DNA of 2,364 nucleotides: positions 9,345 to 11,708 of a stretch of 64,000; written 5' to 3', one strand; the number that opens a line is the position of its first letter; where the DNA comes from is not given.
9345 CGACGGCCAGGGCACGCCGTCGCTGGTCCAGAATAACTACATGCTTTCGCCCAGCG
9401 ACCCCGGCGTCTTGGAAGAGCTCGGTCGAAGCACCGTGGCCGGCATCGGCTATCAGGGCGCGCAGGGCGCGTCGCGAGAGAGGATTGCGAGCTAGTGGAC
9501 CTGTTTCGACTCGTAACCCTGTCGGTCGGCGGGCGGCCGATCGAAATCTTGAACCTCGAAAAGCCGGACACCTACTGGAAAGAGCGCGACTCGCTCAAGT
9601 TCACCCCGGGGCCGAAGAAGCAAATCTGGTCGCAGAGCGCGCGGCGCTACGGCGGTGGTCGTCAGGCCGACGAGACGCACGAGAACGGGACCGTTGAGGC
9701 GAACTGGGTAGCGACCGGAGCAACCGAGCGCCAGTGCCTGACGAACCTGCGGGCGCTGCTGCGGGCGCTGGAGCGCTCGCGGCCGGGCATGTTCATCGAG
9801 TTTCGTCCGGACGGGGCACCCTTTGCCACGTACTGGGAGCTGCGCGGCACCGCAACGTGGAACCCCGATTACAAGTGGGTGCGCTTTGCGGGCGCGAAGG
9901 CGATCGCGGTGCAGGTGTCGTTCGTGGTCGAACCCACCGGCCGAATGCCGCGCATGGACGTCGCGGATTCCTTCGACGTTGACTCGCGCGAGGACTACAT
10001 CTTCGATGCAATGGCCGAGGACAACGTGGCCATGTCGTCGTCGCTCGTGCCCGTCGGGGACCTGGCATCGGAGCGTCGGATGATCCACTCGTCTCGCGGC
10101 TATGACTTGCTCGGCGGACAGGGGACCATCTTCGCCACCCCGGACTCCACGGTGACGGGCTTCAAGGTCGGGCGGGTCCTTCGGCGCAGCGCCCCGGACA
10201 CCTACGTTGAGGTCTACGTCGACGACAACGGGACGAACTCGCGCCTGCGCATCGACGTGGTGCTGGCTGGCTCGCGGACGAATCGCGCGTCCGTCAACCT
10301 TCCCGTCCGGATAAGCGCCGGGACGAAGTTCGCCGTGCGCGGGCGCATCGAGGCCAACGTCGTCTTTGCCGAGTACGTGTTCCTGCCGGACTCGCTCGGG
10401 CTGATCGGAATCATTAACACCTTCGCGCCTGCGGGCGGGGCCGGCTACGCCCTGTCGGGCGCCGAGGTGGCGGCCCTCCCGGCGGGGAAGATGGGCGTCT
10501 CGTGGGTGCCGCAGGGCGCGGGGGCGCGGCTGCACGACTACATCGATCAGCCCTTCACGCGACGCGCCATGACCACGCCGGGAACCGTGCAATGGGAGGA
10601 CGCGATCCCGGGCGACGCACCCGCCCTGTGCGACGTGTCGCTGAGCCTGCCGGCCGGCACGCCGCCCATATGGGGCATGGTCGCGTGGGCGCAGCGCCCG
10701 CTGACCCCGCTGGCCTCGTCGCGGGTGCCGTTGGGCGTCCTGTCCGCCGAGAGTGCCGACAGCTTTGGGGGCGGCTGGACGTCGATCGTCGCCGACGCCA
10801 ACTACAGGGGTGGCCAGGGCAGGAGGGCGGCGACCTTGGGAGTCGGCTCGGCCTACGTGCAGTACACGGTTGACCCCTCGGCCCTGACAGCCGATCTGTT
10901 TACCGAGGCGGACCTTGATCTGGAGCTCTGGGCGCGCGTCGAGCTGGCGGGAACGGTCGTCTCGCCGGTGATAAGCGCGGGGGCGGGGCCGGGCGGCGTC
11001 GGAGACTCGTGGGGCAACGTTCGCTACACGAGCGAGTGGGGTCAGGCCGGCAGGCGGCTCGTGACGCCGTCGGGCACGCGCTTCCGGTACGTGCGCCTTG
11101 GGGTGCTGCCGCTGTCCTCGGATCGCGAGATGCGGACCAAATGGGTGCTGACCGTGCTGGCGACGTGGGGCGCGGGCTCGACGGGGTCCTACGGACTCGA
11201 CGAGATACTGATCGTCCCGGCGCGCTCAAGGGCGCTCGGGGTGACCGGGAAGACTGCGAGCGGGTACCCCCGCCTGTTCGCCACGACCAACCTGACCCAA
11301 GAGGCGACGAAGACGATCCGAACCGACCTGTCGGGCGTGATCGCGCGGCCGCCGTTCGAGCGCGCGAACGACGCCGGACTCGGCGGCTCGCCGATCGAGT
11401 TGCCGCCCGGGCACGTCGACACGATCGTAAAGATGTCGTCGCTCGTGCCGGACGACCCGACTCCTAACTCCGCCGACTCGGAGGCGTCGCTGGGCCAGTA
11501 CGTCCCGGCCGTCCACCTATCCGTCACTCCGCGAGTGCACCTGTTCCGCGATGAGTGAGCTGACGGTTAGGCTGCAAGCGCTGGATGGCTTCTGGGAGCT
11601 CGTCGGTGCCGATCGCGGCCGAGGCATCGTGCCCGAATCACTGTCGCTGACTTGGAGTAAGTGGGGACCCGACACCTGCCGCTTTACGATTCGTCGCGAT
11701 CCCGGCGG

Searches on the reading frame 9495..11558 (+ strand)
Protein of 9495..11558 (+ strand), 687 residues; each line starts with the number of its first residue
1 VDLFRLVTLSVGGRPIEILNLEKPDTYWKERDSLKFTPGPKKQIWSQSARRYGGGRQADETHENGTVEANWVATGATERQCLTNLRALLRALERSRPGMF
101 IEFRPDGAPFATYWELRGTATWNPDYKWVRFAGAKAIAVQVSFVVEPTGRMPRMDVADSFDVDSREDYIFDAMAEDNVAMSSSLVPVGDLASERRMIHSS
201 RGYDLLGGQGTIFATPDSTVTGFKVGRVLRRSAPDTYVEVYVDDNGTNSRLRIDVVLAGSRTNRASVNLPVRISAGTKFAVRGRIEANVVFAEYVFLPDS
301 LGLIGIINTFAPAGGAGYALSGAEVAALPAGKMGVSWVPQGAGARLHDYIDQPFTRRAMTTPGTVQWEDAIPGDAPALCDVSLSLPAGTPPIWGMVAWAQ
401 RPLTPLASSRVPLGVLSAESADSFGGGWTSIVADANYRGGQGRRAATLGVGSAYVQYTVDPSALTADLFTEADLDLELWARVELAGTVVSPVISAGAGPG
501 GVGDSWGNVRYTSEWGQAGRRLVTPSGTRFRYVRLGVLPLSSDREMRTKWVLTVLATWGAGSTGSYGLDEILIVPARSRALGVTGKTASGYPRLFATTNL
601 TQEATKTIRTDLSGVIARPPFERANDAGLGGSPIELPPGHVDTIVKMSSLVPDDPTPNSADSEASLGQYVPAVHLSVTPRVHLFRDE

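Call 22: search_protein_families(library=phrogs, proteins=[window:9495-11558:+], max_evalue=0.001)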
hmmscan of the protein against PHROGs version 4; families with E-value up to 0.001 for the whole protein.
window:9495-11558:+ (687 aa): 0 families

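Call 49: search_dna_similar(query=window:9495-11555:+, collection=phages, mode=protein, max_rows=15, max_evalue=0.00001)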
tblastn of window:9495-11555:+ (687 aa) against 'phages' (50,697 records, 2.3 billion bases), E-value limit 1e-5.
No match.
